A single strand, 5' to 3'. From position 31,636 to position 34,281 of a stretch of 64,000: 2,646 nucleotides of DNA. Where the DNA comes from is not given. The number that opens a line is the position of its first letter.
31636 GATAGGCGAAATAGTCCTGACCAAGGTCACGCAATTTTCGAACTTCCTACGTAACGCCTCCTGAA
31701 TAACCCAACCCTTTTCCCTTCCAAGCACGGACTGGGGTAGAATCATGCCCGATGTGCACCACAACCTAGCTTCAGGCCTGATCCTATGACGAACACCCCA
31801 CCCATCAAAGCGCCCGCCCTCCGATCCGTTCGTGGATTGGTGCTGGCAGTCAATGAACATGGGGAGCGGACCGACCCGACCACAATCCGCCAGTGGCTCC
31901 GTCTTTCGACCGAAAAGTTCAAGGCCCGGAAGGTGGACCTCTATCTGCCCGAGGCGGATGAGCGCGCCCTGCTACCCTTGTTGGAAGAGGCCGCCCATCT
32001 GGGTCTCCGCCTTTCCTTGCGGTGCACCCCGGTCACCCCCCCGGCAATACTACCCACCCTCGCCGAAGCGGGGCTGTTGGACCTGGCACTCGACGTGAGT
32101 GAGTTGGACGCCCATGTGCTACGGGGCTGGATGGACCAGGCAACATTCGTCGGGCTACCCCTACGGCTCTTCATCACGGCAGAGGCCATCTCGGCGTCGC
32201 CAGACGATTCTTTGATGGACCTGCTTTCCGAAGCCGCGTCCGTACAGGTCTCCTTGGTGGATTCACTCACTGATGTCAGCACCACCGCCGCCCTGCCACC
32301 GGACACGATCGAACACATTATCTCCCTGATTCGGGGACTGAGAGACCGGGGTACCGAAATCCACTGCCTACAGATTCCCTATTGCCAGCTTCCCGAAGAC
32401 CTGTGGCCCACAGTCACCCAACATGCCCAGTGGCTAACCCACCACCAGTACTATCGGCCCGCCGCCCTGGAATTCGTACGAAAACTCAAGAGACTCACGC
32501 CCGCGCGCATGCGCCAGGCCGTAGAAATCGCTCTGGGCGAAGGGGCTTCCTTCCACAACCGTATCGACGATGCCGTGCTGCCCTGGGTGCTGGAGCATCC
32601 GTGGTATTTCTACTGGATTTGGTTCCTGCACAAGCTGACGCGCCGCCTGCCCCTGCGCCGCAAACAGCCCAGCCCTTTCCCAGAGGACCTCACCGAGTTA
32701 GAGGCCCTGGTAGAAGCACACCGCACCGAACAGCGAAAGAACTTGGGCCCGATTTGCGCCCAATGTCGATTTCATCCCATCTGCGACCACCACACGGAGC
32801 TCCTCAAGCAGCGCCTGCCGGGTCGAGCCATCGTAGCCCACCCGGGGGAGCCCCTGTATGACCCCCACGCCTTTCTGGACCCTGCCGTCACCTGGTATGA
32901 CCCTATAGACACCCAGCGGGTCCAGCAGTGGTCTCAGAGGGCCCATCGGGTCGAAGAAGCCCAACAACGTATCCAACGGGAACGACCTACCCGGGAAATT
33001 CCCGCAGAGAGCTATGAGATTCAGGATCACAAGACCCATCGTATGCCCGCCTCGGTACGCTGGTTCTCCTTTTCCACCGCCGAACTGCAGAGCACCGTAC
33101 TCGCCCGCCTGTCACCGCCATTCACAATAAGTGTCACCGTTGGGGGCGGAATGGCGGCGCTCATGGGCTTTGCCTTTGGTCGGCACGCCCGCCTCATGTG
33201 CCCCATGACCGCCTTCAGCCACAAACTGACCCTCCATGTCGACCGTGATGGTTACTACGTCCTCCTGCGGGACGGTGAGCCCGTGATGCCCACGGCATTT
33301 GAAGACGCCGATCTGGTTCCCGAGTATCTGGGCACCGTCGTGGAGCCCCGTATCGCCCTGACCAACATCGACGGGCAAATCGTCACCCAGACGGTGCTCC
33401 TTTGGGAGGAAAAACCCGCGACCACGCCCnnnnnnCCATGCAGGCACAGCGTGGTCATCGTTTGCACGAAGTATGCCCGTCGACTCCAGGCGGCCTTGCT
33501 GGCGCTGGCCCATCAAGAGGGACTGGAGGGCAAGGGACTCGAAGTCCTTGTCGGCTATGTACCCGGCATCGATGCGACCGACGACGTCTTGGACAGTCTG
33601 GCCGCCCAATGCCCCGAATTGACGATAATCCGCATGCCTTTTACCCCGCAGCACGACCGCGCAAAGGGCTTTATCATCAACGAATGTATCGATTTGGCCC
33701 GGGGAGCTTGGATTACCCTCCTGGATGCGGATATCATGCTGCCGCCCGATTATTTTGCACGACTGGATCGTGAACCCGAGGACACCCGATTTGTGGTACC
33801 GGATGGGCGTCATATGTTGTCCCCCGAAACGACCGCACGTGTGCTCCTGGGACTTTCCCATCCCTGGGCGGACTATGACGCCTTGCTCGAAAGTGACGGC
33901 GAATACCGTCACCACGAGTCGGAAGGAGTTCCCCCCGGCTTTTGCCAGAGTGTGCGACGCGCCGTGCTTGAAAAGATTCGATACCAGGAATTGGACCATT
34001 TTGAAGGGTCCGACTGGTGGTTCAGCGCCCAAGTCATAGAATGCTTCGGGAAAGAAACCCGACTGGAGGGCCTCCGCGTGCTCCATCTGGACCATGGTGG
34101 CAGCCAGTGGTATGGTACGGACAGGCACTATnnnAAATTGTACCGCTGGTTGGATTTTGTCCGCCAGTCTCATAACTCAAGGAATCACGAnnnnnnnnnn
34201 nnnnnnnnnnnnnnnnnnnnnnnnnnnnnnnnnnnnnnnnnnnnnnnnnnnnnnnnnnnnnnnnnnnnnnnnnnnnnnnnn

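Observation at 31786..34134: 782-aa protein fusing an unknown ~500-aa N-terminal domain to a GT-A (DxD) glycosyltransferase-like C-terminus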

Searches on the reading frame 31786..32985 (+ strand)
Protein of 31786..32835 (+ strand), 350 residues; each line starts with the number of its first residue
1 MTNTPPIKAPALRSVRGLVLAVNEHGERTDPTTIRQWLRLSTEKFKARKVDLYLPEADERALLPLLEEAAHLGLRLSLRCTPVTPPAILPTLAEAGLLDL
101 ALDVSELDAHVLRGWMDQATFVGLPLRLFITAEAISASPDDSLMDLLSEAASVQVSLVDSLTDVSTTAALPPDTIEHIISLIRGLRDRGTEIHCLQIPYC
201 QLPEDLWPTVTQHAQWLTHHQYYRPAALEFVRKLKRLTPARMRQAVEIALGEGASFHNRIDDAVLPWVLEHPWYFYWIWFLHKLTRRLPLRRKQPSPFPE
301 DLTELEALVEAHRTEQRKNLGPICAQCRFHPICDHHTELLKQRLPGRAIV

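Call 6: search_protein_families(library=pfam, proteins=[window:31786-32835:+], max_evalue=10)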
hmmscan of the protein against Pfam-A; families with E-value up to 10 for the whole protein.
window:31786-32835:+ (350 aa): 0 families

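Call 38: predict_structure(alignment_id=A3)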
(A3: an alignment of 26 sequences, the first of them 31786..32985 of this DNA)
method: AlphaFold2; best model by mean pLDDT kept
length: 400 residues; sequences in the alignment: 26
mean_pLDDT: 86.3   pTM: 0.83
mean pLDDT of the five models: 86.3, 85.7, 85.6, 85.2, 83.0
residues with pLDDT >= 90: 234; 70-90: 102; 50-70: 53; < 50: 11
segments of 3 or more residues with pLDDT < 50: 1-7
pLDDT, mean of each block of 10 residues (from residue 1): 46 92 94 97 95 96 98 98 97 98 94 97 97 90 96 91 69 94 95 93 94 86 91 92 91 58 64 62 53 68 89 82 90 80 89 92 82 93 87 84
secondary structure, 60 per line:
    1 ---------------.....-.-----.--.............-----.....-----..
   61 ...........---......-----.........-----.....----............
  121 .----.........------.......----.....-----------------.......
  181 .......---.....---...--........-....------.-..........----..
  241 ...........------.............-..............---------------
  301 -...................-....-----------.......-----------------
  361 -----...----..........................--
elements in order: E16-20 H31-43 E49-53 H59-71 E75-80 H86-94 E100-104 H109-121 E126-131 H141-147 E152-156 H174-187 E191-195 H204-209 H213-216 H225-234 H239-251 H258-270 H272-285 H302-320 H322-325 H337-343 H373-398

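Call 48: search_protein_representatives(alignment_id=A3)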
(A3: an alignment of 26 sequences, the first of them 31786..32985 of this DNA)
Query: 26 sequences, 407 profile positions. Proteins with E-value up to 0.001 (for the whole library): 152; up to 1e-10: 95; up to 1e-30: 75. The best 150 are listed.
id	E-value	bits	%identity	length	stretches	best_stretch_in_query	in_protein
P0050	4.2e-146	503.4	-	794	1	14-407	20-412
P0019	3.4e-140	483.9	-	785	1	3-406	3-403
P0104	2.0e-127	441.9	-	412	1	7-406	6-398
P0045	1.6e-126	438.9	-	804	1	6-405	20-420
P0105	3.1e-123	428.1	-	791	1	9-405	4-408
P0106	1.8e-122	425.5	-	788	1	3-406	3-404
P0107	1.8e-122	425.5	-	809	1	12-407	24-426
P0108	2.2e-122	425.2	-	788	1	8-406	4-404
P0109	1.7e-121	422.3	-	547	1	7-404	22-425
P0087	6.5e-121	420.4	-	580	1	9-407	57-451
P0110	6.8e-118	410.5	-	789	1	37-404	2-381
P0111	8.9e-117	406.8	-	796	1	7-403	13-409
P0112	1.4e-115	402.8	-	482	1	13-407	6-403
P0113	1.3e-114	399.7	-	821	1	3-405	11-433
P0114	3.1e-114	398.4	-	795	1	7-406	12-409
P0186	4.2e-15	71.9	-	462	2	66-231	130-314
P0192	4.5e-11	58.7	-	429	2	48-229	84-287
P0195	1.2e-09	54.0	-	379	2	67-240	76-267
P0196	1.6e-09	53.5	-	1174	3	44-229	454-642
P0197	1.8e-09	53.4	-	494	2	119-234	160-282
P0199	3.9e-09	52.3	-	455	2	121-230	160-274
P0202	8.9e-09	51.1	-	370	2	34-230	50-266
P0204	1.2e-08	50.7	-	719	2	121-238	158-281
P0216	2.9e-07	46.1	-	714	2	36-230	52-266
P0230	1.2e-05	40.8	-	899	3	30-227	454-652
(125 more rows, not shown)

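Call 49: search_protein_families(library=pfam, proteins=[P0186, P0192, P0195, P0196, P0197, P0199, P0202, P0204, P0216, P0104], max_evalue=0.001)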
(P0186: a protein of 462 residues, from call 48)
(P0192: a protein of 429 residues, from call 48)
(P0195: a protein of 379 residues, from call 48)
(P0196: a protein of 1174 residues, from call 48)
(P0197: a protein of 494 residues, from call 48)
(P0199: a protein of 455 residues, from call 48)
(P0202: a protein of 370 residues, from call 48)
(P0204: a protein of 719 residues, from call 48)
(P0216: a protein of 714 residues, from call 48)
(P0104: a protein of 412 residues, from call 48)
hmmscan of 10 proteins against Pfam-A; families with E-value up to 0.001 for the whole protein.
P0186 (462 aa): 1 family
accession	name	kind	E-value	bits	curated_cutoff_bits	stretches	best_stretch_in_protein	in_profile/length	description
PF04055.27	Radical_SAM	-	6.3e-20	72.4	29.5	1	71-209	5-144/166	Radical SAM superfamily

P0192 (429 aa): 1 family
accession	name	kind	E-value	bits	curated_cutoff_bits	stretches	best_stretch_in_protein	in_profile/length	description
PF04055.27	Radical_SAM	-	1.4e-18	68.1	29.5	1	44-188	5-150/166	Radical SAM superfamily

P0195 (379 aa): 1 family
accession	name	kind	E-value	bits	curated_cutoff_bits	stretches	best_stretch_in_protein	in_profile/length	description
PF04055.27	Radical_SAM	-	2.3e-17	64.1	29.5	1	16-175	5-166/166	Radical SAM superfamily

P0196 (1174 aa): 1 family
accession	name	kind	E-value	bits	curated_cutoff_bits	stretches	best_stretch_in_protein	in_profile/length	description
PF13692.12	Glyco_trans_1_4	-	4.8e-08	33.8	27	1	217-351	2-125/142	Glycosyl transferases group 1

P0197 (494 aa): 1 family
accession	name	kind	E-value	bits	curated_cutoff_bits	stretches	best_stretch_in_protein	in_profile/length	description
PF04055.27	Radical_SAM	-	5.3e-18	66.2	29.5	1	34-177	5-149/166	Radical SAM superfamily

P0199 (455 aa): 1 family
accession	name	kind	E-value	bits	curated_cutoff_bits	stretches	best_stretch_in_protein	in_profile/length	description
PF04055.27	Radical_SAM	-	1.3e-20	74.6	29.5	1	32-176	5-150/166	Radical SAM superfamily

P0202 (370 aa): 2 families
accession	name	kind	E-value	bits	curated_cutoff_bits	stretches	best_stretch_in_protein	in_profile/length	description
PF04055.27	Radical_SAM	-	4.8e-26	92.3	29.5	1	26-183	3-166/166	Radical SAM superfamily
PF13353.11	Fer4_12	-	0.0001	23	22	1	21-107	7-94/137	4Fe-4S single cluster domain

P0204 (719 aa): 5 families
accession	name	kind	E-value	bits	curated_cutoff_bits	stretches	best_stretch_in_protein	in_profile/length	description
PF04055.27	Radical_SAM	-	3.2e-17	63.6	29.5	1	30-172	5-149/166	Radical SAM superfamily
PF13489.12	Methyltransf_23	-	4.2e-17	62.8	27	1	565-677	22-144/164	Methyltransferase domain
PF08241.18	Methyltransf_11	-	2.5e-13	50.9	21.2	1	570-659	1-94/95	Methyltransferase domain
PF13649.12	Methyltransf_25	-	5.2e-10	40.3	27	1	569-656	1-97/97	Methyltransferase domain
PF08242.18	Methyltransf_12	-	1.5e-09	38.9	30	1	570-658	1-98/98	Methyltransferase domain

P0216 (714 aa): 3 families
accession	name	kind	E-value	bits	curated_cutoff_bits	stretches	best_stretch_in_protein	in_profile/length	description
PF04055.27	Radical_SAM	-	9.7e-25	88.1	29.5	1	28-183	5-166/166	Radical SAM superfamily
PF14528.11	LAGLIDADG_3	-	1.4e-05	25.7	22.5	0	487-570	5-75/82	LAGLIDADG-like domain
PF13353.11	Fer4_12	-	2.1e-05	25.3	22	1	21-107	7-94/137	4Fe-4S single cluster domain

P0104 (412 aa): 0 families

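Call 63: fold_search(model_id=the predicted structure, library=pdb)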
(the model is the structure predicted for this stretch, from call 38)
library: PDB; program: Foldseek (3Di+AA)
matches with E <= 10: 1860; with E <= 0.001: 151
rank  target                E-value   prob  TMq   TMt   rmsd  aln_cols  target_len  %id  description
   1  2nx9_B                2.6e-05  1.00  0.33  0.30  21.3       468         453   11  Crystal structure of the carboxyltransferase domain of the oxaloacetate decarboxylase Na+ pump from Vibrio cholerae (released 2006-12-26)
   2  1tjr_B                3.2e-05  1.00  0.33  0.48   7.3       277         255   18  Crystal structure of wild-type BX1 complexed with a sulfate ion (released 2005-08-30)
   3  4mim_A                3.4e-05  1.00  0.30  0.22  10.3       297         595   13  Structure of the carboxyl transferase domain from Rhizobium etli pyruvate carboxylase with 3-bromopyruvate (released 2014-08-13)
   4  1nvm_A                3.6e-05  1.00  0.35  0.40   9.1       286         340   11  Crystal structure of a bifunctional aldolase-dehydrogenase : sequestering a reactive and volatile intermediate (released 2003-06-17)
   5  4m6v_D                4.1e-05  1.00  0.30  0.22  10.2       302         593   14  Structure of the carboxyl transferase domain from Rhizobium etli pyruvate carboxylase with pyruvate and biocytin (released 2014-09-10)
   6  7khs_C                4.1e-05  1.00  0.30  0.29  14.1       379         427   15  OgOGA IN COMPLEX WITH LIGAND 55 (released 2020-12-02)
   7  1nvm_E                4.3e-05  1.00  0.34  0.39   9.4       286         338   10  Crystal structure of a bifunctional aldolase-dehydrogenase : sequestering a reactive and volatile intermediate (released 2003-06-17)
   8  1nvm_G                4.8e-05  1.00  0.35  0.40   9.0       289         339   10  Crystal structure of a bifunctional aldolase-dehydrogenase : sequestering a reactive and volatile intermediate (released 2003-06-17)
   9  4jx6_C                5.1e-05  1.00  0.33  0.24  15.6       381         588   13  Structure of the carboxyl transferase domain Y628A from Rhizobium etli pyruvate carboxylase with pyruvate (released 2013-05-29)
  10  5ks8_C                5.4e-05  1.00  0.31  0.23  16.4       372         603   13  Crystal structure of two-subunit pyruvate carboxylase from Methylobacillus flagellatus (released 2016-10-19)
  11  2nx9_A                6.8e-05  1.00  0.31  0.28  21.2       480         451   10  Crystal structure of the carboxyltransferase domain of the oxaloacetate decarboxylase Na+ pump from Vibrio cholerae (released 2006-12-26)
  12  1nvm_C                7.2e-05  1.00  0.35  0.40   9.2       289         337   10  Crystal structure of a bifunctional aldolase-dehydrogenase : sequestering a reactive and volatile intermediate (released 2003-06-17)
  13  4mfd_C                7.2e-05  1.00  0.30  0.22  11.8       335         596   12  Structure of the carboxyl transferase domain from Rhizobium etli pyruvate carboxylase with oxalate (released 2013-11-13)
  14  5tke_A                7.2e-05  1.00  0.30  0.29  16.3       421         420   11  Crystal Structure of Eukaryotic Hydrolase (released 2017-03-15)
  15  8k7o                  7.6e-05  1.00  0.31  0.50   5.1       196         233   13  De novo design protein -T03 (released 2024-07-31)
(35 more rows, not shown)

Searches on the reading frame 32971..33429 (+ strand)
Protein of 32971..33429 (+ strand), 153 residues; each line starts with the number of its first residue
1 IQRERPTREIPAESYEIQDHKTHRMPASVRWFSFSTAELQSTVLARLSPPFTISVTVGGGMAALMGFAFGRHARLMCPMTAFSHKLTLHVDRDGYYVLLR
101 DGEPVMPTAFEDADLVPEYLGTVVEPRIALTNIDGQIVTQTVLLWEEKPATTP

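Call 24: predict_structure(alignment_id=A2)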
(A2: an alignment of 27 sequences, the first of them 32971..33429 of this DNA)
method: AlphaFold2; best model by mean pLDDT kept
length: 153 residues; sequences in the alignment: 27
mean_pLDDT: 91.3   pTM: 0.87
mean pLDDT of the five models: 91.3, 91.0, 90.9, 90.1, 89.8
residues with pLDDT >= 90: 121; 70-90: 21; 50-70: 8; < 50: 3
segments of 3 or more residues with pLDDT < 50: 151-153
pLDDT, mean of each block of 10 residues (from residue 1): 90 96 93 91 96 97 95 91 98 96 88 75 94 95 86 46
secondary structure, 60 per line:
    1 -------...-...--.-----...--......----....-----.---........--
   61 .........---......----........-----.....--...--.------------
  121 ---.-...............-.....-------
elements in order: E8-10 E23-25 E28-33 E38-41 E51-58 E61-69 E73-78 E83-90 E96-100 E103-105 E126-140 E142-146

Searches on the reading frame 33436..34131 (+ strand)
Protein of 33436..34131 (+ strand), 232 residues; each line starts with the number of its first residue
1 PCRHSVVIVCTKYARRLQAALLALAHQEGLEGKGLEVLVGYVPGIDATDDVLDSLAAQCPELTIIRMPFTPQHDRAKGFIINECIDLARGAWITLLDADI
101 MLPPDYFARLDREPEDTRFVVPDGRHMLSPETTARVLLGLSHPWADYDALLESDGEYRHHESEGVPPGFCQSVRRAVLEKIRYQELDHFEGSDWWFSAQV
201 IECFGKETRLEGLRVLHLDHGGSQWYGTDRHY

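Call 6: search_protein_families(library=pfam, proteins=[window:33436-34131:+], max_evalue=10)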
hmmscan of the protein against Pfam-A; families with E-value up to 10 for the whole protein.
window:33436-34131:+ (232 aa): 3 families
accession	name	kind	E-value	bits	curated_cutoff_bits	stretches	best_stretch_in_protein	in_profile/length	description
PF00535.33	Glycos_transf_2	-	1.9e-08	34.9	23.3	1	5-181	1-167/168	Glycosyl transferase family 2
PF13641.12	Glyco_tranf_2_3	-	1.3e-06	29.1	27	1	5-109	4-106/230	Glycosyltransferase like family 2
PF13506.12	Glyco_transf_21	-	0.061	13.2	21.7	1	84-116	25-57/174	Glycosyl transferase family 21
